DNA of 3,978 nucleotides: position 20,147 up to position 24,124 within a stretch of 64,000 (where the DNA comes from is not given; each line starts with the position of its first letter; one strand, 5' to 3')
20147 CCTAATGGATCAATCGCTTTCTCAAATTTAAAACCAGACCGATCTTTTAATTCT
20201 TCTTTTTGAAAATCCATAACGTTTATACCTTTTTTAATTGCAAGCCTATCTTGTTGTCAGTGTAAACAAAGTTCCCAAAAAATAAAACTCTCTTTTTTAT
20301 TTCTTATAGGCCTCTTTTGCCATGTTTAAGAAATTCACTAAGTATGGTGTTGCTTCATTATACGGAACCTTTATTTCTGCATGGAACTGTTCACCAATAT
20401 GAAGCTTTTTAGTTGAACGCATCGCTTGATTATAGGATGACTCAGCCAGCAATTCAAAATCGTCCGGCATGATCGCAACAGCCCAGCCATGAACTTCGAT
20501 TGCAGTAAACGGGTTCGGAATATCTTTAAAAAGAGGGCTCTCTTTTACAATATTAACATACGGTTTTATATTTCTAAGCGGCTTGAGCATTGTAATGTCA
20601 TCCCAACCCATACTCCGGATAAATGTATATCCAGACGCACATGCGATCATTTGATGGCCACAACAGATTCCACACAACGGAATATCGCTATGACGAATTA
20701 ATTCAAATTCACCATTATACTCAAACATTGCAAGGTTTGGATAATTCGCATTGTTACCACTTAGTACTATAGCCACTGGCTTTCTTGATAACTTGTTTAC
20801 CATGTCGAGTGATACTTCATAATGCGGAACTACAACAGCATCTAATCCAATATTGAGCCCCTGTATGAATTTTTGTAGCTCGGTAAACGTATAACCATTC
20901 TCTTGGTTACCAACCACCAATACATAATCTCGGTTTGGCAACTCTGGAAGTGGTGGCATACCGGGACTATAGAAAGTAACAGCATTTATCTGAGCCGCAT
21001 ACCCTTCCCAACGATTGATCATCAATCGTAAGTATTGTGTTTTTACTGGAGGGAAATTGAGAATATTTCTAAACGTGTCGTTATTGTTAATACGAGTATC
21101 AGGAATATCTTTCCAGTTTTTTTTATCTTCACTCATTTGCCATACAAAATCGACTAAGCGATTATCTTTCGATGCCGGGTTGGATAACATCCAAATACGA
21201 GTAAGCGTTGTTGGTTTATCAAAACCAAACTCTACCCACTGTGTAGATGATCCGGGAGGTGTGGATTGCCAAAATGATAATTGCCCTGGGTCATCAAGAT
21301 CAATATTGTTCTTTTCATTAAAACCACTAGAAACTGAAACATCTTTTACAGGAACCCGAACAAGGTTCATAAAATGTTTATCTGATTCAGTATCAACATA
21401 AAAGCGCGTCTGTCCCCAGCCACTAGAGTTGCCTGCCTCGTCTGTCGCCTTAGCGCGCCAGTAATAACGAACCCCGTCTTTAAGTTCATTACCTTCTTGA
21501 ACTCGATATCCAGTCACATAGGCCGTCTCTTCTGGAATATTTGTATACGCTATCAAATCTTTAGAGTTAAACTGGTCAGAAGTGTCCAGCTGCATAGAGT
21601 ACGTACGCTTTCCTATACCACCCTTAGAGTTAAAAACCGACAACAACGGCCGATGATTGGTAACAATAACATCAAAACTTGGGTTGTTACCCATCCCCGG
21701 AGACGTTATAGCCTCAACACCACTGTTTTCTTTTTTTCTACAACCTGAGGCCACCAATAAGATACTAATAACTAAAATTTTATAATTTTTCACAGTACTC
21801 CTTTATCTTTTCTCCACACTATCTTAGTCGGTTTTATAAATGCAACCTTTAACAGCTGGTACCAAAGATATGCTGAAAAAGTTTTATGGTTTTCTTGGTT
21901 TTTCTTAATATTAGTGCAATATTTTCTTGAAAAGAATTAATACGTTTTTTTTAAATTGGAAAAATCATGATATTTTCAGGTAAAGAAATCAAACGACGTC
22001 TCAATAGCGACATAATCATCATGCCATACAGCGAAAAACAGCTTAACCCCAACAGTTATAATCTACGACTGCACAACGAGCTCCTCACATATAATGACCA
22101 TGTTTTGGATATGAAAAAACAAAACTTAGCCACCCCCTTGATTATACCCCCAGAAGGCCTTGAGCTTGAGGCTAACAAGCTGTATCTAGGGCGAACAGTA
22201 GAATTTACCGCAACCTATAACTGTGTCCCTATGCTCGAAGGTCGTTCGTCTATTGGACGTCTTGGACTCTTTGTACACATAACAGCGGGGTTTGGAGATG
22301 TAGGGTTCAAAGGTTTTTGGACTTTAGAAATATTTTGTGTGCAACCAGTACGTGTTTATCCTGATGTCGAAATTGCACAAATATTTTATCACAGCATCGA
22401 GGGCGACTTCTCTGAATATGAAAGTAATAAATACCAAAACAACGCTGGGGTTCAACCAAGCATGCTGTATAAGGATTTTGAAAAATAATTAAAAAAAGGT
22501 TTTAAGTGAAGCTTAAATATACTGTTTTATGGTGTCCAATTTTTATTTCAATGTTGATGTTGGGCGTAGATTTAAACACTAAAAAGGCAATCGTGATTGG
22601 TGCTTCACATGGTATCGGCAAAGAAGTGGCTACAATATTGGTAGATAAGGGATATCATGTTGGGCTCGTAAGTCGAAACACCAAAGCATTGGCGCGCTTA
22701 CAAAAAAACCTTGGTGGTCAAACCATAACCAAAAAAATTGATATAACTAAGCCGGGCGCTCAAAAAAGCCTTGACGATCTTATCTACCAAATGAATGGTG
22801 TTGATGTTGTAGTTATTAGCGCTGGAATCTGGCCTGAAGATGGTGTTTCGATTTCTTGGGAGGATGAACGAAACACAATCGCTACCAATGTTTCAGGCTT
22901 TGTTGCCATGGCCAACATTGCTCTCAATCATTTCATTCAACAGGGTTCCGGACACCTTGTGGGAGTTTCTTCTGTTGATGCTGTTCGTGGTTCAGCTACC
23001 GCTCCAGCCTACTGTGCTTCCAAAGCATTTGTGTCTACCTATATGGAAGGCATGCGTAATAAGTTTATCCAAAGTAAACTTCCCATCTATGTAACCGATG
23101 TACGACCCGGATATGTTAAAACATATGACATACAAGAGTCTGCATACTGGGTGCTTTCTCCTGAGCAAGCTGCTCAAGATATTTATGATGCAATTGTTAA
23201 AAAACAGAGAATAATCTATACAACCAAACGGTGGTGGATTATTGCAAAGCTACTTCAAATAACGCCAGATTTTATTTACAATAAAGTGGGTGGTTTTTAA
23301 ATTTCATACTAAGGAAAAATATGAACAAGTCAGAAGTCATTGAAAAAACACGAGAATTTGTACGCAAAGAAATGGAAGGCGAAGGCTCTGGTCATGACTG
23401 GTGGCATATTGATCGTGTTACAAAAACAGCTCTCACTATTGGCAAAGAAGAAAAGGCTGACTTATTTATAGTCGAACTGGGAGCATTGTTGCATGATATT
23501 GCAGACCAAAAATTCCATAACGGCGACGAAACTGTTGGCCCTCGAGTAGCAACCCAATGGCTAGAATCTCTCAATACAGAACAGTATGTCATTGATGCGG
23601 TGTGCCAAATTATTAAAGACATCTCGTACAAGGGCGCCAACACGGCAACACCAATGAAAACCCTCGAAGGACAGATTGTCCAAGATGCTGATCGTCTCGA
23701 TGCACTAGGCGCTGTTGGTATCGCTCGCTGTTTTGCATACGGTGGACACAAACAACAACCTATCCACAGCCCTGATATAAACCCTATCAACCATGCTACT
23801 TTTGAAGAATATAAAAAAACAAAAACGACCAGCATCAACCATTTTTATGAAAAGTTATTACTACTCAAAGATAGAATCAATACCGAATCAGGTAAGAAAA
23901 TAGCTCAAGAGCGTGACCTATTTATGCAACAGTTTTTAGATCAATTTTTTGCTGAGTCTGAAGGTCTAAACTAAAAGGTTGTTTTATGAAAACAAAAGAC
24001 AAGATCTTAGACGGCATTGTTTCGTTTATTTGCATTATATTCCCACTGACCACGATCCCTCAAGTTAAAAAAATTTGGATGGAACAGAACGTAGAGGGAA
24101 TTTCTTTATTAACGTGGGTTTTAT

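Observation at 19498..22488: Surface lipoprotein with discoidin and amidotransferase/C26-like domains sandwiched between thyX and dcd: possible host folate or glutamine scavenging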

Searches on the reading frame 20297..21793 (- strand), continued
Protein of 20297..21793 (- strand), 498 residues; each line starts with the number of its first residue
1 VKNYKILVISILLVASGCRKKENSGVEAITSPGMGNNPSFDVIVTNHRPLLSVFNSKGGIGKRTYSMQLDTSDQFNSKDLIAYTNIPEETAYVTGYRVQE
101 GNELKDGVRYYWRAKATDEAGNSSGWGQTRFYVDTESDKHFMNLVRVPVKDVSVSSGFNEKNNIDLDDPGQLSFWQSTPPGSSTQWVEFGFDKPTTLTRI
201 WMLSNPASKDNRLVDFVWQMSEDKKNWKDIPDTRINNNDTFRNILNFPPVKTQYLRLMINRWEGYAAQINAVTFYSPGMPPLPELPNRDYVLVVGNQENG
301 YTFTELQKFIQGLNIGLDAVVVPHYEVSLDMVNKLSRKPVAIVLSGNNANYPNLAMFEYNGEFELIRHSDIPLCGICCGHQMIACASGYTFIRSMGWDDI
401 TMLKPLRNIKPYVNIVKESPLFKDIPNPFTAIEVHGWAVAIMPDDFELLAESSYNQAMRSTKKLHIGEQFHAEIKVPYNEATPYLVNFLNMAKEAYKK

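Call 45: search_protein_families(library=pfam, proteins=[L049:9404-9820:-, L049:6996-9407:+, L049:5059-6963:+, L030:9533-10909:-, L030:10991-11512:-, L030:11686-13494:+, L015:6435-7550:+, L040:6301-8175:-, L057:11724-12779:+, L065:8164-9846:-], max_evalue=0.000001)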
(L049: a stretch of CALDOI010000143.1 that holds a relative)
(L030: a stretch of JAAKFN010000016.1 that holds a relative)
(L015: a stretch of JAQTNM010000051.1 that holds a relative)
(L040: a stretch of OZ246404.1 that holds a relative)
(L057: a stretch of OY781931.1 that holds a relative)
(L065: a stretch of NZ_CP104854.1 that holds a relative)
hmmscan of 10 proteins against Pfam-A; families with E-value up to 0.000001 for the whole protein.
L049:9404-9820:- (138 aa): 1 family
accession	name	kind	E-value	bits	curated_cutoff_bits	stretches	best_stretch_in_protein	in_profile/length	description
PF02082.26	Rrf2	-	9.5e-25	87.7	30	1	8-134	2-131/132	Iron-dependent Transcriptional regulator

L049:6996-9407:+ (803 aa): 2 families
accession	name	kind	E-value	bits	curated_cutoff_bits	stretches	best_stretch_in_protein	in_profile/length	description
PF00593.30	TonB_dep_Rec_b-barrel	-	1.4e-26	94.8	27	1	345-776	34-436/436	TonB dependent receptor-like, beta-barrel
PF07715.20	Plug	-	6.3e-15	56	23.9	1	117-223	3-107/107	TonB-dependent Receptor Plug Domain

L049:5059-6963:+ (634 aa): 2 families
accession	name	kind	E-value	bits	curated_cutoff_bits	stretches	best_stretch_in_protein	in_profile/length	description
PF02096.25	60KD_IMP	-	3.2e-49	167.5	35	1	397-595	1-162/163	60Kd inner membrane protein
PF14849.12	YidC_periplas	-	3e-28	100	24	1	102-376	4-278/283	YidC periplasmic domain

L030:9533-10909:- (458 aa): 1 family
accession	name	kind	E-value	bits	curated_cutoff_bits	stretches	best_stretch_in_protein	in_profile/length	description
PF00474.23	SSF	-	2.4e-10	40.3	22.8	1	33-402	1-406/406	Sodium:solute symporter family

L030:10991-11512:- (173 aa): 0 families

L030:11686-13494:+ (602 aa): 3 families
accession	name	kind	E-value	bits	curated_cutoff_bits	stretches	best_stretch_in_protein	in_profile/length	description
PF00270.35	DEAD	-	4.5e-51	173.3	26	1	25-194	1-166/167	DEAD/DEAH box helicase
PF00271.37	Helicase_C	-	1.1e-36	125.8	23.5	1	228-336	2-110/110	Helicase conserved C-terminal domain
PF04851.21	ResIII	-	3.8e-08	33.8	22.5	1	26-189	6-163/164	Type III restriction enzyme, res subunit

L015:6435-7550:+ (371 aa): 1 family
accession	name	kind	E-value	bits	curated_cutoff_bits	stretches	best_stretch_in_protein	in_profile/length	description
PF02275.23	CBAH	-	1.3e-71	242.2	20.4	1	25-350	1-314/316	Linear amide C-N hydrolases, choloylglycine hydrolase family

L040:6301-8175:- (624 aa): 2 families
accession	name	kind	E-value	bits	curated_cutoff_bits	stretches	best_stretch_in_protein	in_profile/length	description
PF01839.29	FG-GAP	-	3e-22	78.5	22.1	0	404-426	2-25/37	FG-GAP repeat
PF13517.12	FG-GAP_3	-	1.2e-19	71.1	26.9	1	358-421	1-60/61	FG-GAP-like repeat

L057:11724-12779:+ (351 aa): 1 family
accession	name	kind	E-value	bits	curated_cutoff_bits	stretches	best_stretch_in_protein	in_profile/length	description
PF20551.3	DUF6765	-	1.9e-89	300.9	26.6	1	1-342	1-325/325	Family of unknown function (DUF6765)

L065:8164-9846:- (560 aa): 1 family
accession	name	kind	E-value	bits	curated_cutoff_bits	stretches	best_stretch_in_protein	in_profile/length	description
PF13524.12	Glyco_trans_1_2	-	8.4e-25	87.8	25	1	179-292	28-144/144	Glycosyl transferase-like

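Call 49: search_protein_representatives(alignment_id=A1)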
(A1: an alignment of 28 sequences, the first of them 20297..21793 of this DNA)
Query: 28 sequences, 494 profile positions. Proteins with E-value up to 0.001 (for the whole library): 9873; up to 1e-10: 2179; up to 1e-30: 175. The best 150 are listed.
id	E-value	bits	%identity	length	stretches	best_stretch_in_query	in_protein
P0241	7.6e-182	621.7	-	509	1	19-491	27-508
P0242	2.0e-176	603.8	-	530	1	8-492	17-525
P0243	2.0e-152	524.7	-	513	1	6-490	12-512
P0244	8.3e-147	506.1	-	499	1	4-487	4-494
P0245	2.5e-142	491.4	-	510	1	7-491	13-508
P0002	1.7e-141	488.6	-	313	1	1-310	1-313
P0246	6.9e-135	466.8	-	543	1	10-492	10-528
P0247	7.0e-134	463.5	-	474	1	25-492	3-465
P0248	1.0e-119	416.8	-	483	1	21-491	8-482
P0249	4.9e-113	394.7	-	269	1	250-463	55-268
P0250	3.0e-109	382.2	-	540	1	19-492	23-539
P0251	7.5e-101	354.5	-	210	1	139-346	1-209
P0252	4.1e-100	352.1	-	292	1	214-492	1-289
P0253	3.0e-84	299.8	-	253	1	147-364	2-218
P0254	2.5e-82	293.4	-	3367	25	34-141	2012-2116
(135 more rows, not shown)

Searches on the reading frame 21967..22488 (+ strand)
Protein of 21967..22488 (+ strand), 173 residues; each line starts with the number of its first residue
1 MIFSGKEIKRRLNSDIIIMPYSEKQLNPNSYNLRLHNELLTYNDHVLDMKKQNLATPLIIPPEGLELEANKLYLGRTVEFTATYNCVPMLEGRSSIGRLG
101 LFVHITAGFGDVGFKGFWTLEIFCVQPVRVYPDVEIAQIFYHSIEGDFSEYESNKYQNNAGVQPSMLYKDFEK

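Call 3: search_protein_families(library=pfam, proteins=[window:21967-22488:+], max_evalue=1)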
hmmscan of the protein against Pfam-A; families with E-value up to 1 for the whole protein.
window:21967-22488:+ (173 aa): 2 families
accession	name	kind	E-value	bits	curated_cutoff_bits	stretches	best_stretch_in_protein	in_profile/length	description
PF22769.1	DCD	-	2.2e-36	125.7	27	1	2-142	1-151/153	dCTP deaminase-like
PF06559.16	DCD_N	-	0.038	14.3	21.4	1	3-123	5-141/164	2'-deoxycytidine 5'-triphosphate deaminase (DCD) N-terminal domain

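Call 4: search_protein_families(library=ncbifam, proteins=[window:21967-22488:+], max_evalue=1)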
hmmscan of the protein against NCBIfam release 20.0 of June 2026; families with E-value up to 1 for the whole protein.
window:21967-22488:+ (173 aa): 1 family
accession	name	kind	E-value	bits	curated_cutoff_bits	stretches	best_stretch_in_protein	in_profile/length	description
TIGR02274.1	dCTP_deam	equivalog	1.9e-28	99.4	92.8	1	3-165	2-178/180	dCTP deaminase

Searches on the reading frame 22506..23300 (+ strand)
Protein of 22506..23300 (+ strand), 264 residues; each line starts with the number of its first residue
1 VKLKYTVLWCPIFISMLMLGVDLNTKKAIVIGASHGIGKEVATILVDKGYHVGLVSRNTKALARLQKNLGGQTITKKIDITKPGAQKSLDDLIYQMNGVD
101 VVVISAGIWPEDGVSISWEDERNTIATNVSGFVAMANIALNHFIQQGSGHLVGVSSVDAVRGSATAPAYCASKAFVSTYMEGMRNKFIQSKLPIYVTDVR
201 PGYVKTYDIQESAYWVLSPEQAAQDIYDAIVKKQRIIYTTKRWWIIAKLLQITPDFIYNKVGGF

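Call 3: search_protein_families(library=pfam, proteins=[window:22506-23300:+], max_evalue=1)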
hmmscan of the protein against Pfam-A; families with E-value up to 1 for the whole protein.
window:22506-23300:+ (264 aa): 13 families
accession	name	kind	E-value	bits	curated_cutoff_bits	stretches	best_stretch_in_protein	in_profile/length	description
PF00106.31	adh_short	-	2.7e-34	118.8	26.6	1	26-207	1-185/195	short chain dehydrogenase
PF13561.12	adh_short_C2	-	2.5e-21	76.8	27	1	32-207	1-179/236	Enoyl-(Acyl carrier protein) reductase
PF08659.16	KR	-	1.9e-08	34.9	22.6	1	29-186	4-166/180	KR domain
PF01370.27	Epimerase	-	1.4e-06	28.3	20.9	1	29-187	2-160/240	NAD dependent epimerase/dehydratase family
PF13460.12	NAD_binding_10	-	2e-06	28.3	27.2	1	32-164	1-106/184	NAD(P)H-binding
PF02882.25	THF_DHG_CYH_C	-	4.2e-05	23.3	27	1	19-67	30-78/160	Tetrahydrofolate dehydrogenase/cyclohydrolase, NAD(P)-binding domain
PF05368.20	NmrA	-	0.0011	19.1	27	1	25-102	2-76/298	NmrA-like family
PF00410.24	Ribosomal_S8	-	0.0033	17.8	24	1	26-106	18-102/126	Ribosomal protein S8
PF01488.26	Shikimate_DH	-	0.013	16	24.3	1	22-76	9-63/138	Shikimate / quinate 5-dehydrogenase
PF02737.24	3HCDH_N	-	0.025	14.9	22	1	29-87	3-62/180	3-hydroxyacyl-CoA dehydrogenase, NAD binding domain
PF00056.29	Ldh_1_N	-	0.078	13.4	27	1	27-113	2-84/141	lactate/malate dehydrogenase, NAD binding domain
PF00070.33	Pyr_redox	-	0.12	13.3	22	1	27-65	1-37/82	Pyridine nucleotide-disulphide oxidoreductase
PF02960.20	K1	-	0.2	12.2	27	1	149-197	23-65/120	K1 glycoprotein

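Call 51: search_protein_families(library=ncbifam, proteins=[window:22506-23300:+], max_evalue=1e-10)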
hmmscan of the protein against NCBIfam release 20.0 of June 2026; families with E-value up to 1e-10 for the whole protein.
window:22506-23300:+ (264 aa): 139 families (the best 25 are shown)
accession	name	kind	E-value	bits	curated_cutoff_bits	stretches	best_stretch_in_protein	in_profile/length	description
NF005489.0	PRK07102.1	equivalog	3e-37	128.5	267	1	26-261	2-241/243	SDR family oxidoreductase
NF005437.0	PRK07024.1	equivalog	8.4e-35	120.4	266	1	25-260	4-245/259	SDR family oxidoreductase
NF006099.0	PRK08251.1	equivalog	1.2e-32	113.1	253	1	25-261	4-249/250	SDR family oxidoreductase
NF006123.0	PRK08267.1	equivalog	2.1e-28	99.2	261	1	26-259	3-250/261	SDR family oxidoreductase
NF005559.1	PRK07231.1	subfamily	5.6e-28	98.1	215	1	23-221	2-202/249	glucose 1-dehydrogenase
NF005594.0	PRK07326.1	equivalog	5.4e-27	94.9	271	1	23-237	4-223/237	SDR family oxidoreductase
NF005495.0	PRK07109.1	subfamily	1.8e-26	93.2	264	1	24-239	7-227/334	SDR family oxidoreductase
NF004526.0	PRK05872.1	subfamily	1.6e-24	86.6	276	1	21-185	6-173/297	short-chain dehydrogenase/reductase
NF005806.0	PRK07666.1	equivalog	2e-24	86.2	286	1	22-231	4-218/239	3-ketoacyl-ACP reductase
NF005878.0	PRK07825.1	subfamily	4.4e-24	85.3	287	1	22-257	6-244/278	short chain dehydrogenase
NF009384.0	PRK12743.1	equivalog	2.3e-23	82.7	264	1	24-206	5-192/258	SDR family oxidoreductase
NF004791.0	PRK06138.1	equivalog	5.3e-23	81.6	312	1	22-214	2-196/252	SDR family oxidoreductase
NF004824.0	PRK06180.1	subfamily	8.4e-23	80.9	298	1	25-209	4-188/279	oxidoreductase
NF004825.0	PRK06181.1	equivalog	8.6e-23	81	215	1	23-255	4-253/268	SDR family oxidoreductase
NF052558.1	MBtsdlDhBudC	equivalog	5.4e-22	78.6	270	1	24-206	2-184/250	meso-2,3-butanediol dehydrogenase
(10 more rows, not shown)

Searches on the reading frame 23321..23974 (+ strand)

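Call 3: search_protein_families(library=pfam, proteins=[window:23321-23974:+], max_evalue=1)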
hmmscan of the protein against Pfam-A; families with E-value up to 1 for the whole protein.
window:23321-23974:+ (217 aa): 2 families
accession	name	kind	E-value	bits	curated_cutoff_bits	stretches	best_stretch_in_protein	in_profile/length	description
PF01966.28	HD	-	8.1e-11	42.7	22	1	29-128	4-115/116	HD domain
PF12261.14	T_hemolysin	-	0.0064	16.8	27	1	153-208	8-66/174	Thermostable hemolysin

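Call 51: search_protein_families(library=ncbifam, proteins=[window:23321-23974:+], max_evalue=1e-10)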
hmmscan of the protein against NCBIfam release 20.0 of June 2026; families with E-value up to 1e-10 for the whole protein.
window:23321-23974:+ (217 aa): 1 family
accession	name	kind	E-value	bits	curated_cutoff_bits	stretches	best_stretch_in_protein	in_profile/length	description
NF007515.0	PRK10119.1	equivalog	1.6e-26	93.3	286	1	7-215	7-214/231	phosphohydrolase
